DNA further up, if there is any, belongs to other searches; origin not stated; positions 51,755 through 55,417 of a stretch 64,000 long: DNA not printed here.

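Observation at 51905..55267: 1120-aa secreted protein combining a LamG/DUF1080-like domain, a beta-propeller and three CxxCH motifs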

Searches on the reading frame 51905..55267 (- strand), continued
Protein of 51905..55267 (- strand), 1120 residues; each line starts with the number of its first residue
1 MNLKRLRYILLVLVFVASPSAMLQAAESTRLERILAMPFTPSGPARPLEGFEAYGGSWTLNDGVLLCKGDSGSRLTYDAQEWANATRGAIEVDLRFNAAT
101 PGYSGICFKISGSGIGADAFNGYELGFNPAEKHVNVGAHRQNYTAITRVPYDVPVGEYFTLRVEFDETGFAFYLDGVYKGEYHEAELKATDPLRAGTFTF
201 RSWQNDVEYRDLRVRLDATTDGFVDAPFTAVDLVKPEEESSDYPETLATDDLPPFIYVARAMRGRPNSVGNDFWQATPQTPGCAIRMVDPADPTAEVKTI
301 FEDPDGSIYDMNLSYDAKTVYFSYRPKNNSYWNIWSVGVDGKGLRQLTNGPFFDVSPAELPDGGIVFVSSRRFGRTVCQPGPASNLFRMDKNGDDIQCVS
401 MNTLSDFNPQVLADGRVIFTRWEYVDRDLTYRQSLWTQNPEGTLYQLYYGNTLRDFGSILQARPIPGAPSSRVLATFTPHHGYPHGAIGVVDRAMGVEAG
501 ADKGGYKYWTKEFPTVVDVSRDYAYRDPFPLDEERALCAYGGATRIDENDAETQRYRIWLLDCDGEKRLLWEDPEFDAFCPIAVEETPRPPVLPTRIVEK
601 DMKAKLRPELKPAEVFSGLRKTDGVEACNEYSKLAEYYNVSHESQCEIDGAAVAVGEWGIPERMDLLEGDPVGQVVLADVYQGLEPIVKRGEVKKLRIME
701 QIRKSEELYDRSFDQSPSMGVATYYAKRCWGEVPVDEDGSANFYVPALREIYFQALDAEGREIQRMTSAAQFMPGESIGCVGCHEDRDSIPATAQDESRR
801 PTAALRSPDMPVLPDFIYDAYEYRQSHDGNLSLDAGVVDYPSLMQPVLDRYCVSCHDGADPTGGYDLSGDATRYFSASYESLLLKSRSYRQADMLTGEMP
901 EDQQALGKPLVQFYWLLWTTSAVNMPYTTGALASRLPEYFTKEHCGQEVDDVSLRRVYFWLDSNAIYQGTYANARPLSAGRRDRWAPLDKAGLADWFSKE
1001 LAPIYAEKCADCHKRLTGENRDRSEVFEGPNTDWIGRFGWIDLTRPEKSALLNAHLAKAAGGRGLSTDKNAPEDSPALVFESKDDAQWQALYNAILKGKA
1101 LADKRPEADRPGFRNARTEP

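Call 44: fold_search(model_id=the predicted structure, library=pdb)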
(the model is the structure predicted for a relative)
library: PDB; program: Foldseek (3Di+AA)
matches with E <= 10: 1802; with E <= 0.001: 862
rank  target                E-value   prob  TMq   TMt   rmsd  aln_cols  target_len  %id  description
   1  5c2v_A                7.9e-26  1.00  0.42  0.60   8.3       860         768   16  Kuenenia stuttgartiensis Hydrazine Synthase (released 2015-10-14)
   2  5c2v_D                4.6e-24  1.00  0.41  0.58   8.2       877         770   16  Kuenenia stuttgartiensis Hydrazine Synthase (released 2015-10-14)
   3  1c5k                  9.8e-12  1.00  0.21  0.54   6.3       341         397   14  THE STRUCTURE OF TOLB, AN ESSENTIAL COMPONENT OF THE TOL-DEPENDENT TRANSLOCATION SYSTEM AND ITS INTERACTIONS WITH THE TR (released 2000-12-06)
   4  2w8b_B                1.2e-11  1.00  0.21  0.53   5.4       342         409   14  Crystal structure of processed TolB in complex with Pal (released 2009-02-17)
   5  4pwz_B                1.2e-11  1.00  0.21  0.53   5.7       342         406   13  Crystal structure of TolB protein from Yersinia pestis CO92 (released 2014-04-02)
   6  1crz                  1.3e-11  1.00  0.20  0.52   5.9       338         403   14  CRYSTAL STRUCTURE OF THE E. COLI TOLB PROTEIN (released 2000-08-16)
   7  4r40_A                1.7e-11  1.00  0.21  0.53   5.7       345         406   14  Crystal Structure of TolB/Pal complex from Yersinia pestis. (released 2014-09-03)
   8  2ivz_A                2.3e-11  1.00  0.20  0.53   6.2       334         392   13  Structure of TolB in complex with a peptide of the colicin E9 T- domain (released 2006-08-16)
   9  2hqs_A                3.7e-11  1.00  0.21  0.53   5.5       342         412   13  Crystal structure of TolB/Pal complex (released 2007-04-03)
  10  4r40_C                3.9e-11  1.00  0.20  0.53   4.9       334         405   14  Crystal Structure of TolB/Pal complex from Yersinia pestis. (released 2014-09-03)
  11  4pwz_A                4.4e-11  1.00  0.20  0.53   5.5       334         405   14  Crystal structure of TolB protein from Yersinia pestis CO92 (released 2014-04-02)
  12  2hqs_B                4.4e-11  1.00  0.21  0.53   6.0       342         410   13  Crystal structure of TolB/Pal complex (released 2007-04-03)
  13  4azz_A                2.2e-10  1.00  0.13  0.81   3.7       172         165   16  Carbohydrate binding module CBM66 from Bacillus subtilis (released 2012-07-25)
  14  4b1m_C                2.4e-10  1.00  0.13  0.85   3.5       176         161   15  CARBOHYDRATE BINDING MODULE CBM66 FROM BACILLUS SUBTILIS (released 2012-12-12)
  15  6pnv                  2.4e-10  1.00  0.21  0.52   6.2       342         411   12  1.42 Angstrom Resolution Crystal Structure of Translocation Protein TolB from Salmonella enterica (released 2019-07-17)
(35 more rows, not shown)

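Call 53: search_protein_families(library=pfam, alignment_id=A3, max_evalue=0.0001)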
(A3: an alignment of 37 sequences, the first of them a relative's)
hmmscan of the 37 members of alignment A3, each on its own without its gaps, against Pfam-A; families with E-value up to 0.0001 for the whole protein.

A. member 1, P0121 (1304 aa): 4 families
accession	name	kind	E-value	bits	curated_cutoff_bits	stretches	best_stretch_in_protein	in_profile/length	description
PF18582.6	HZS_alpha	-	1.8e-22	80.2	26.6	1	905-999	1-98/98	Hydrazine synthase alpha subunit middle domain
PF06439.18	3keto-disac_hyd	-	2.3e-09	38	26.8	1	171-308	40-187/187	3-keto-disaccharide hydrolase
PF07676.18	PD40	-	1.6e-08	34.7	20.9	0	623-654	1-34/38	WD40-like Beta Propeller Repeat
PF13442.11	Cytochrome_CBB3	-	5.7e-05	23.8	27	0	1202-1228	7-32/68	Cytochrome C oxidase, cbb3-type, subunit III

B. families by the number of members that match (of 37 scanned): 29 families (the first 25 are shown)
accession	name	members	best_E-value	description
PF18582.6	HZS_alpha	37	6.5e-55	Hydrazine synthase alpha subunit middle domain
PF13442.11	Cytochrome_CBB3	16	7.9e-08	Cytochrome C oxidase, cbb3-type, subunit III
PF07676.18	PD40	12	8.5e-09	WD40-like Beta Propeller Repeat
PF00754.31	F5_F8_type_C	7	3.2e-68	F5/8 type C domain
PF13385.13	Laminin_G_3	6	8.7e-25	Concanavalin A-like lectin/glucanases superfamily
PF22633.2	F5_F8_type_C_2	5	1.1e-67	NedA-like, galactose-binding domain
PF06439.18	3keto-disac_hyd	2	1.4e-21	3-keto-disaccharide hydrolase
PF22701.2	Mala_s_1-like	2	5.7e-12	Mal s 1 allergenic protein-like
PF13646.12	HEAT_2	1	4.4e-24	HEAT repeats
PF08305.17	NPCBM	1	2.5e-23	NPCBM/NEW2 domain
PF03130.22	HEAT_PBS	1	6.5e-15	PBS lyase HEAT-like repeat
PF02837.24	Glyco_hydro_2_N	1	5.5e-10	Glycosyl hydrolases family 2, sugar binding domain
PF16757.11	Fucosidase_C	1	2.8e-08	Alpha-L-fucosidase C-terminal domain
PF03150.19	CCP_MauG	1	2.8e-08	Di-haem cytochrome c peroxidase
PF17996.7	CE2_N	1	1.4e-07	Carbohydrate esterase 2 N-terminal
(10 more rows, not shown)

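Call 63: search_protein_families(library=pfam, alignment_id=A4, max_evalue=0.00001)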
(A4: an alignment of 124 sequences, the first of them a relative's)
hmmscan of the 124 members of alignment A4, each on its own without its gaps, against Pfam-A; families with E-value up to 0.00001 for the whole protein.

A. member 1, L027:4004-4393:- (130 aa): 0 families

B. families by the number of members that match (of 124 scanned): 135 families (the first 25 are shown)
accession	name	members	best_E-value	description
PF07690.21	MFS_1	4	3.5e-62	Major Facilitator Superfamily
PF01408.29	GFO_IDH_MocA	3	1.1e-19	Oxidoreductase family, NAD-binding Rossmann fold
PF03629.24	SASA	3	1.7e-16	Carbohydrate esterase, sialic acid-specific acetylesterase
PF00365.25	PFK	2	9.7e-94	Phosphofructokinase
PF01139.22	RtcB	2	1.9e-77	tRNA-splicing ligase RtcB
PF18952.6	DUF5696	2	1.5e-56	Family of unknown function (DUF5696)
PF16363.11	GDP_Man_Dehyd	2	4.6e-54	GDP-mannose 4,6 dehydratase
PF01370.27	Epimerase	2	7e-54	NAD dependent epimerase/dehydratase family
PF01073.25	3Beta_HSD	2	3.7e-53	3-beta hydroxysteroid dehydrogenase/isomerase family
PF01261.30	AP_endonuc_2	2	1.6e-35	Xylose isomerase-like TIM barrel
PF13385.13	Laminin_G_3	2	8.5e-23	Concanavalin A-like lectin/glucanases superfamily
PF02719.21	Polysacc_synt_2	2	5.7e-21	Polysaccharide biosynthesis protein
PF19051.5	GFO_IDH_MocA_C2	2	1.9e-19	Oxidoreductase family, C-terminal alpha/beta domain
PF13460.12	NAD_binding_10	2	1.3e-16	NAD(P)H-binding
PF07993.18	NAD_binding_4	2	9.4e-15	Male sterility protein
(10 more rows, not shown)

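Call 80: search_protein_families(library=pfam, proteins=[P0130, P0141, P0150, P0159, P0181, P0229], max_evalue=0.0001)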
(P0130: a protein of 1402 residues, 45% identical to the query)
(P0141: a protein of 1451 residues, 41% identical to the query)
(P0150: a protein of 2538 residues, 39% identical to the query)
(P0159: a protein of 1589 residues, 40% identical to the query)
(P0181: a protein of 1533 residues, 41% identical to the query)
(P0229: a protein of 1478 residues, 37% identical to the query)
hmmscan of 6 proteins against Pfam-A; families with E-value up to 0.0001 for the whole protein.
P0130 (1402 aa): 2 families
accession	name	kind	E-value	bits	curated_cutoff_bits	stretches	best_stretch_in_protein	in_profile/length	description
PF18582.6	HZS_alpha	-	2.8e-22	79.5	26.6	1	964-1058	2-98/98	Hydrazine synthase alpha subunit middle domain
PF13442.11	Cytochrome_CBB3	-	6.1e-05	23.7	27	0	1256-1269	9-21/68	Cytochrome C oxidase, cbb3-type, subunit III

P0141 (1451 aa): 2 families
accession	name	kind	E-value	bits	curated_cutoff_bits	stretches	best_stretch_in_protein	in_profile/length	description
PF18582.6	HZS_alpha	-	2.8e-22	79.5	26.6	1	1050-1145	1-98/98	Hydrazine synthase alpha subunit middle domain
PF04862.18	DUF642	-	4.4e-07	30.2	27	1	348-443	50-137/157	Protein of unknown function (DUF642)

P0150 (2538 aa): 7 families
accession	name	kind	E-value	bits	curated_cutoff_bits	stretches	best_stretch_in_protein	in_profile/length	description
PF00884.28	Sulfatase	-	3.5e-23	82.8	25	1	17-238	113-300/301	Sulfatase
PF13360.13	PQQ_2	-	2.8e-19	70.1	27.6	1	2140-2361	5-194/233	Outer membrane protein assembly factor BamB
PF18582.6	HZS_alpha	-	9.8e-19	68.2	26.6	1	1225-1320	1-98/98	Hydrazine synthase alpha subunit middle domain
PF16347.10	SGSH_C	-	1.5e-18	67.9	29.3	1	185-336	1-147/154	N-sulphoglucosamine sulphohydrolase, C-terminal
PF22701.2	Mala_s_1-like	-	1.5e-18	67.7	27.5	1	1719-1897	9-192/195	Mal s 1 allergenic protein-like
PF13570.13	Beta-prop_ACSF4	-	4.5e-09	36.6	133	1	2261-2374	71-183/329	Beta-alanine-activating enzyme, beta-propeller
PF05935.17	Arylsulfotrans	-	7.8e-06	25.6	24.2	0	1675-1832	9-127/374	Arylsulfotransferase (ASST)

P0159 (1589 aa): 1 family
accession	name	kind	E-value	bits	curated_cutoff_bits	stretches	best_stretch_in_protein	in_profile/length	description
PF18582.6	HZS_alpha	-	3.3e-21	76.1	26.6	1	1186-1280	1-98/98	Hydrazine synthase alpha subunit middle domain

P0181 (1533 aa): 4 families
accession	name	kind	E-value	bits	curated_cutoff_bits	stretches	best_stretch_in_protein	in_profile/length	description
PF18582.6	HZS_alpha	-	1.5e-22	80.4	26.6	1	753-850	1-98/98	Hydrazine synthase alpha subunit middle domain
PF13385.13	Laminin_G_3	-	8.6e-18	65.4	27.6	1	1379-1524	3-151/151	Concanavalin A-like lectin/glucanases superfamily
PF00041.27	fn3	-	3.3e-07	30.9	25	1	1257-1327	13-79/84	Fibronectin type III domain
PF07676.18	PD40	-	1.6e-06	28.3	20.9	0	492-519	3-30/38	WD40-like Beta Propeller Repeat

P0229 (1478 aa): 5 families
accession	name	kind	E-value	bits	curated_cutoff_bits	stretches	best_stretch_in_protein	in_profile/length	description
PF00754.31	F5_F8_type_C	-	3.2e-68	228.1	28.2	3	1016-1130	2-125/127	F5/8 type C domain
PF22633.2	F5_F8_type_C_2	-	1.1e-67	225.1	27.8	3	1373-1457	1-91/91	NedA-like, galactose-binding domain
PF13385.13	Laminin_G_3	-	8.7e-25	88.1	27.6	1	1187-1345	1-151/151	Concanavalin A-like lectin/glucanases superfamily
PF18582.6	HZS_alpha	-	2.5e-20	73.3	26.6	1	392-483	1-98/98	Hydrazine synthase alpha subunit middle domain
PF13442.11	Cytochrome_CBB3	-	1.5e-06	28.8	27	0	679-708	3-33/68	Cytochrome C oxidase, cbb3-type, subunit III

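Call 82: list_cluster_members(proteins=[P0001])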
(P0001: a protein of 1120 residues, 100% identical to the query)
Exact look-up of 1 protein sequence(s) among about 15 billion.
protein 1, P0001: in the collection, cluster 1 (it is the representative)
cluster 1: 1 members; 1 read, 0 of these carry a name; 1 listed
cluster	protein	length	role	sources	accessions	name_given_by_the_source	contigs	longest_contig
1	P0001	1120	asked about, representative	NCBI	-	-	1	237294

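Call 83: find_encoding_contigs(protein=P0001, flank=1000, max_places=2)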
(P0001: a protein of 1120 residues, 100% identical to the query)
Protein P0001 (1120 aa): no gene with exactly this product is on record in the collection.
